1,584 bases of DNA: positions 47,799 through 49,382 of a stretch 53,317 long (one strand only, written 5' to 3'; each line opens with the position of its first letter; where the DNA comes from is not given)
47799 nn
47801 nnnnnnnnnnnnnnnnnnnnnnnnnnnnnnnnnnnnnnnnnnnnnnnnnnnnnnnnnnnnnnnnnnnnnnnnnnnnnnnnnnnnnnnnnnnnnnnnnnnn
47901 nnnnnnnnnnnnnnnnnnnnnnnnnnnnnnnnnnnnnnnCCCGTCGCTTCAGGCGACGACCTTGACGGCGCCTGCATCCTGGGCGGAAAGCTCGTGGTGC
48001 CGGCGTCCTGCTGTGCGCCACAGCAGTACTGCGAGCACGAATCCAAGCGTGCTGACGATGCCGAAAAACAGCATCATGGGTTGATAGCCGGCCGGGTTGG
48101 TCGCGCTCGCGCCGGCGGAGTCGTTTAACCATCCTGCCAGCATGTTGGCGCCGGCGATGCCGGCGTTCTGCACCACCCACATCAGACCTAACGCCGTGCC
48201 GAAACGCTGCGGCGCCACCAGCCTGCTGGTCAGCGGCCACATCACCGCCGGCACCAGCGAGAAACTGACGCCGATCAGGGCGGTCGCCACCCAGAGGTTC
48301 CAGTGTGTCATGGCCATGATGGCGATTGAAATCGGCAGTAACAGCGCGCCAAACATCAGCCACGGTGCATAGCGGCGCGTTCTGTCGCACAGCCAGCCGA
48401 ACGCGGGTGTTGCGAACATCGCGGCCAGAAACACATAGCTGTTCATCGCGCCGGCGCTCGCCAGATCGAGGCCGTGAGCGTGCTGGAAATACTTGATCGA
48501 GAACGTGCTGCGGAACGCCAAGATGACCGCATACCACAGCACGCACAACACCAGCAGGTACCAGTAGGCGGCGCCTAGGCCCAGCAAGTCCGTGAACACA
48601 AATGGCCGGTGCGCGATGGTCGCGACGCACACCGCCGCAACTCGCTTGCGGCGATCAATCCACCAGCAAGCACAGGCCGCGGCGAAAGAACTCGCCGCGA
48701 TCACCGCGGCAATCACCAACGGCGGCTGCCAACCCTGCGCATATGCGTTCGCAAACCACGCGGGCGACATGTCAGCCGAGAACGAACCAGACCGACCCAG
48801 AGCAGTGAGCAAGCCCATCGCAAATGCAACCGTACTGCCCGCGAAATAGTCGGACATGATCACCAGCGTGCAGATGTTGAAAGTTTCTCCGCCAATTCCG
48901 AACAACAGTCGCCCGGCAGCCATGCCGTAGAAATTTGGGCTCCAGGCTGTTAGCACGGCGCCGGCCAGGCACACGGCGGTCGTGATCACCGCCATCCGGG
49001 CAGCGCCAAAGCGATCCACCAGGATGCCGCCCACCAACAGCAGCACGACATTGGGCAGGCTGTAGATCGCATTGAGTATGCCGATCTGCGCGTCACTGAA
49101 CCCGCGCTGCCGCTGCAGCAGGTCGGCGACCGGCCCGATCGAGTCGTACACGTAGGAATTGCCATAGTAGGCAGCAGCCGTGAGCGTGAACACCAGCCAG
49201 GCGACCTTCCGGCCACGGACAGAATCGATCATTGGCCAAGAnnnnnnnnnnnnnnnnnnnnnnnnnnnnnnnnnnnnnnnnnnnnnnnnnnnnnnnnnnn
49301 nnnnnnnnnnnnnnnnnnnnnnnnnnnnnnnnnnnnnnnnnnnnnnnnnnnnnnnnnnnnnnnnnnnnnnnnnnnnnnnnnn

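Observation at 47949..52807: Minimal four-gene peptide-export operon (precursor, HlyD adaptor, C39-ABC, MFS) without immunity, modification or regulatory genes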

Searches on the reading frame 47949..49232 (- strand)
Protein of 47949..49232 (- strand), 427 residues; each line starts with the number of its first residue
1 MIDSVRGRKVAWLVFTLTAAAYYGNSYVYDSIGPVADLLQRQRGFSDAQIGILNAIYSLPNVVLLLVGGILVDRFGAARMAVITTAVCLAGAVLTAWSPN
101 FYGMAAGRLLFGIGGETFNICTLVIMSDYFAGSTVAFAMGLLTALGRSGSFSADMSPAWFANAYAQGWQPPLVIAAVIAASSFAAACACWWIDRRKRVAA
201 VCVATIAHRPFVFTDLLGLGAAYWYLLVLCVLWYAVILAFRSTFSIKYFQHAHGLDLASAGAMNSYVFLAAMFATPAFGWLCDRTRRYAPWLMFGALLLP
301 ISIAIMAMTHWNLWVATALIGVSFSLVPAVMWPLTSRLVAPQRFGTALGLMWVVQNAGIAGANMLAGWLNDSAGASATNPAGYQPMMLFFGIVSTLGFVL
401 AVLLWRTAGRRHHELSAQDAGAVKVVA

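Call 3: search_protein_families(library=pfam, proteins=[window:47949-49232:-], max_evalue=0.01)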
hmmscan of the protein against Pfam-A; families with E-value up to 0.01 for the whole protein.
window:47949-49232:- (427 aa): 2 families
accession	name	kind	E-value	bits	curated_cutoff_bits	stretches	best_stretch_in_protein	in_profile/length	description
PF07690.21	MFS_1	-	2.4e-37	129.1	33.4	2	25-360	8-344/347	Major Facilitator Superfamily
PF12832.13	MFS_1_like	-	0.0002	21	25.2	1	41-146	240-346/373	MFS_1 like family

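Call 4: search_protein_families(library=ncbifam, proteins=[window:47949-49232:-], max_evalue=0.01)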
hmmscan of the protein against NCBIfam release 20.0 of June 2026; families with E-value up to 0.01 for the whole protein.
window:47949-49232:- (427 aa): 13 families
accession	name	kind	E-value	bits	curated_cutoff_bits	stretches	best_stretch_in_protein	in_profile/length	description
TIGR00886.1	2A0108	subfamily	1.8e-14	53.6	311.7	1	33-322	21-329/368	NarK family nitrate/nitrite MFS transporter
TIGR00893.1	2A0114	subfamily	2.8e-10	39.7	395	2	226-381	219-382/399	D-galactonate transporter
TIGR00880.1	2_A_01_02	superfamily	9.1e-08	32.3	131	1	51-190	1-138/141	multidrug resistance protein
TIGR00895.1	2A0115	subfamily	3.7e-07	29.4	418.55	2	5-179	9-181/398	aromatic acid/H+ symport family MFS transporter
NF052222.1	UridTportUriT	equivalog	2.1e-06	27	600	2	276-374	66-162/463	uridine transporter UriT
TIGR00881.1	2A0104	subfamily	6.2e-06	25.5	407.75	2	224-367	218-367/379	phosphoglycerate transporter protein PgtP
TIGR00898.1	2A0119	subfamily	7.6e-06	25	550.75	1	67-192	145-262/506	cation transport protein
TIGR00892.1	2A0113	subfamily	1.2e-05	24.3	586.1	1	69-373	75-396/455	monocarboxylate transporter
NF053757.1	BclibactTpBcbE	equivalog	2.3e-05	23.5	600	1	33-182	22-174/394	bacillibactin exporter BcbE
NF008586.0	PRK11551.1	equivalog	2.6e-05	23.4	410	1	39-198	246-402/406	3-(3-hydroxy-phenyl)propionate transporter MhpT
NF049980.1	SfMCT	equivalog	0.00047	18.9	320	1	38-375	27-367/378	L-lactate MFS transporter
NF007782.0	PRK10473.1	subfamily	0.0052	15.9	417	1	45-142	35-132/394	MdtL family multidrug efflux MFS transporter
NF007077.0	PRK09528.1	subfamily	0.0089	14.6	429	0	39-89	38-88/421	galactoside permease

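Call 9: find_homologous_proteins(query=window:47949-49232:-, max_evalue=1e-10)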
Query window:47949-49232:- (427 aa): 2687 proteins with E <= 1e-10 among 8000 candidates; the best 120 are listed.
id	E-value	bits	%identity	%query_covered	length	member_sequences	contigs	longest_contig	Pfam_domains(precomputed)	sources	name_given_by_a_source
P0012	2.2e-277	938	100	100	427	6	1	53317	PF07690.22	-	-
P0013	1.3e-239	814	88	97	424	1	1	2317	PF07690.22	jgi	jgi:MFS family permease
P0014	3.7e-206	703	77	98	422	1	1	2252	PF07690.22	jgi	jgi:MFS family permease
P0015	1.4e-204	698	77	96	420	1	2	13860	PF07690.22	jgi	jgi:MFS family permease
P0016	1.8e-204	698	78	97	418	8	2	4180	PF12832.14,PF07690.22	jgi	jgi:MFS family permease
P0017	5.6e-204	696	75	98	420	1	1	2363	PF07690.22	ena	-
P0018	2.3e-203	694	78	97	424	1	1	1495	PF12832.14,PF07690.22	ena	-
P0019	3.3e-203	694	78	97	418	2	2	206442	PF12832.14,PF07690.22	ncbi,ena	-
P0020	5.4e-203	693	77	98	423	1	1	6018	PF07690.22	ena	-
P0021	1.5e-202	692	78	96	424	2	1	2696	PF12832.14,PF07690.22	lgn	-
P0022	3.6e-202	690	78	97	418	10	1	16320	PF12832.14,PF07690.22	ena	-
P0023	4.8e-202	690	77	97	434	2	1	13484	PF12832.14,PF07690.22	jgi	jgi:MFS family permease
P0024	7.1e-202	689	77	96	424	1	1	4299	PF07690.22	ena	-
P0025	9.7e-202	689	77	96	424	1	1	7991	PF07690.22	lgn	-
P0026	2.1e-201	688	76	97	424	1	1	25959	PF12832.14,PF07690.22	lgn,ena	-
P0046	1.6e-199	681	75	98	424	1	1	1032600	PF01306.26,PF07690.22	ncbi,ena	-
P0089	1.5e-196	672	75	97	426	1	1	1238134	PF07690.22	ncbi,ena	-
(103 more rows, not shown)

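Call 10: find_encoding_contigs(protein=P0046, flank=8000, max_places=2)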
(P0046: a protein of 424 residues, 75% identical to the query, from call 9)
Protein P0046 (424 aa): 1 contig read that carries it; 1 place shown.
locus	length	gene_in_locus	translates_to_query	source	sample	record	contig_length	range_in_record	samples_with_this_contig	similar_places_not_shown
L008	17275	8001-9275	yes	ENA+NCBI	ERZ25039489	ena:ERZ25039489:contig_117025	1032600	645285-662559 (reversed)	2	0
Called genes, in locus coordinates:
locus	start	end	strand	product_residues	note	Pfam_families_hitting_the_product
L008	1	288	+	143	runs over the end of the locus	PF02311:AraC_binding (weak), PF07883:Cupin_2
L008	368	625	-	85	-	PF00589:Phage_integrase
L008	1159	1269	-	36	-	-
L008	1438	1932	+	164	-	-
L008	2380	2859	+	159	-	PF01370:Epimerase (weak), PF13460:NAD_binding_10 (weak)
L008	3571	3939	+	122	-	-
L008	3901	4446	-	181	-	PF01066:CDP-OH_P_transf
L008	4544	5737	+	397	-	PF04055:Radical_SAM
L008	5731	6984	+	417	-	PF04055:Radical_SAM, PF19288:CofH_C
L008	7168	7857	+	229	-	-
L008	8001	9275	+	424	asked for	PF01306:LacY_symp (faint), PF07690:MFS_1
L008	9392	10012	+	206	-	PF01209:Ubie_methyltran, PF13489:Methyltransf_23, PF13649:Methyltransf_25, PF13847:Methyltransf_31, PF08241:Methyltransf_11, PF08242:Methyltransf_12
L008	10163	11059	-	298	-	PF04909:Amidohydro_2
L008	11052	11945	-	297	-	PF01261:AP_endonuc_2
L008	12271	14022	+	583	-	PF01266:DAO (faint), PF00732:GMC_oxred_N, PF05199:GMC_oxred_C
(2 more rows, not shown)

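Call 11: find_encoding_contigs(protein=P0089, flank=8000, max_places=2)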
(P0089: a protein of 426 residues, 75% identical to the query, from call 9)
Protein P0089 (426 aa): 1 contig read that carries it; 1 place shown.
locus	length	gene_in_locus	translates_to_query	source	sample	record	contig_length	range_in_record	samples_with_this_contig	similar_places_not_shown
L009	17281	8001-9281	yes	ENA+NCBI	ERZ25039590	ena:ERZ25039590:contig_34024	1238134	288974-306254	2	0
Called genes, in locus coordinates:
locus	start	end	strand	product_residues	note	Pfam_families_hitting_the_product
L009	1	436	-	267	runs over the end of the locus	-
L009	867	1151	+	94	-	PF12732:YtxH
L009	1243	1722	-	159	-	-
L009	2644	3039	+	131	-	PF00441:Acyl-CoA_dh_1, PF08028:Acyl-CoA_dh_2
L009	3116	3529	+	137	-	PF03840:SecG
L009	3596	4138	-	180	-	-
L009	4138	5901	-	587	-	-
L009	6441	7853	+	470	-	PF07519:Tannase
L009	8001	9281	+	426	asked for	PF07690:MFS_1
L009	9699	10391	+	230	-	PF01546:Peptidase_M20, PF04389:Peptidase_M28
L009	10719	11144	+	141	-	PF00756:Esterase (weak)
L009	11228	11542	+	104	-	PF11746:DUF3303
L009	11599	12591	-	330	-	PF00144:Beta-lactamase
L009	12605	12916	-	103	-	PF05016:ParE_toxin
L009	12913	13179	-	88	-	PF03693:ParD_antitoxin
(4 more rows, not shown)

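Call 12: find_encoding_contigs(protein=P0019, flank=8000, max_places=2)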
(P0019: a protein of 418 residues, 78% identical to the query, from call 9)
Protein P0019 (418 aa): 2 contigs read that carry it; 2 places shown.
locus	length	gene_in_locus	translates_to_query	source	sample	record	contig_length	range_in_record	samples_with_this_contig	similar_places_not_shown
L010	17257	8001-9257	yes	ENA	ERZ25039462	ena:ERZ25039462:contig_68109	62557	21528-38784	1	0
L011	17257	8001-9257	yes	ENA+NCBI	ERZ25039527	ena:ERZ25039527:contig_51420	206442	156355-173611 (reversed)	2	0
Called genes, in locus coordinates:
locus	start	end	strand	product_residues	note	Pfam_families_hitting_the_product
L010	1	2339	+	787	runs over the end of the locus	PF01833:TIG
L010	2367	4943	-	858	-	PF03993:DUF349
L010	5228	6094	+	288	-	PF14321:DUF4382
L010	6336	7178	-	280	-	PF01163:RIO1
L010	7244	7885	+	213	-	PF00565:SNase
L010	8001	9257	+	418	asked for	PF07690:MFS_1, PF12832:MFS_1_like (faint), PF07690:MFS_1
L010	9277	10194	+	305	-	PF00106:adh_short, PF08659:KR, PF13460:NAD_binding_10 (weak), PF13561:adh_short_C2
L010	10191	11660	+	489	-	PF03007:WS_DGAT_cat, PF06974:WS_DGAT_C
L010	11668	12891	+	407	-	PF07690:MFS_1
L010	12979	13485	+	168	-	PF03167:UDG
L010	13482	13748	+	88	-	PF06794:UPF0270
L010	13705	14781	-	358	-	-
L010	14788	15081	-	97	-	-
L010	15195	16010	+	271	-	PF00106:adh_short, PF03435:Sacchrp_dh_NADP (weak), PF08659:KR, PF13561:adh_short_C2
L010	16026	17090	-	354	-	PF00106:adh_short, PF08659:KR, PF13460:NAD_binding_10 (weak), PF13561:adh_short_C2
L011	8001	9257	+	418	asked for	PF07690:MFS_1, PF12832:MFS_1_like (faint), PF07690:MFS_1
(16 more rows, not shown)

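Call 13: find_encoding_contigs(protein=P0013, flank=8000, max_places=3)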
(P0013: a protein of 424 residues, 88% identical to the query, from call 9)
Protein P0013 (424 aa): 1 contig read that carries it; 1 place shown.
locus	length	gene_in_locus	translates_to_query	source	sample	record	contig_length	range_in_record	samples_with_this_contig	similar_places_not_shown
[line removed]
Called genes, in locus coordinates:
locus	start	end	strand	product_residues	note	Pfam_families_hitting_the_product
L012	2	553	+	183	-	?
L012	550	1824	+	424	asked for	PF07690:MFS_1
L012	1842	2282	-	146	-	PF00011:HSP20, PF17886:ArsA_HSP20 (weak)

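Call 14: find_encoding_contigs(protein=P0015, flank=8000, max_places=3)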
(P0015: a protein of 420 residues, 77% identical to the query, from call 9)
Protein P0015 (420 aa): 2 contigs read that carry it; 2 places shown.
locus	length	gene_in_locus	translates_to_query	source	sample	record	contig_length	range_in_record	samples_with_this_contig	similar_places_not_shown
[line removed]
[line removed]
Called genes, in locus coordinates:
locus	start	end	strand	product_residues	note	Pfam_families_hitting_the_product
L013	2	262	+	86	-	?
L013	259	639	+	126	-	-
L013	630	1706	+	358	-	PF14870:PSII_BNR (faint), PF15902:Sortilin-Vps10 (faint), PF02012:BNR (faint)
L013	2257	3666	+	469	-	PF06863:DUF1254, PF06742:DUF1214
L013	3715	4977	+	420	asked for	PF07690:MFS_1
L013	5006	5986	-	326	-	PF01073:3Beta_HSD, PF01370:Epimerase, PF02719:Polysacc_synt_2, PF04321:RmlD_sub_bind, PF16363:GDP_Man_Dehyd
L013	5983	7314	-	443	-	PF03721:UDPG_MGDP_dh_N, PF00984:UDPG_MGDP_dh, PF03720:UDPG_MGDP_dh_C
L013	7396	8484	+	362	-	PF00535:Glycos_transf_2, PF13641:Glyco_tranf_2_3 (weak)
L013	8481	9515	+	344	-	PF03706:LPG_synthase_TM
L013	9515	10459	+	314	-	-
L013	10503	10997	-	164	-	PF12973:Cupin_7, PF14499:DUF4437 (weak), PF00190:Cupin_1 (weak)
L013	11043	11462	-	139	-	-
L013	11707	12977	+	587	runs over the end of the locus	PF03473:MOSC, PF03475:YiiM_3-alpha, PF00970:FAD_binding_6 (weak), PF00175:NAD_binding_1, PF00111:Fer2 (weak)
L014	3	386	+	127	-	?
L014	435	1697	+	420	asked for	PF07690:MFS_1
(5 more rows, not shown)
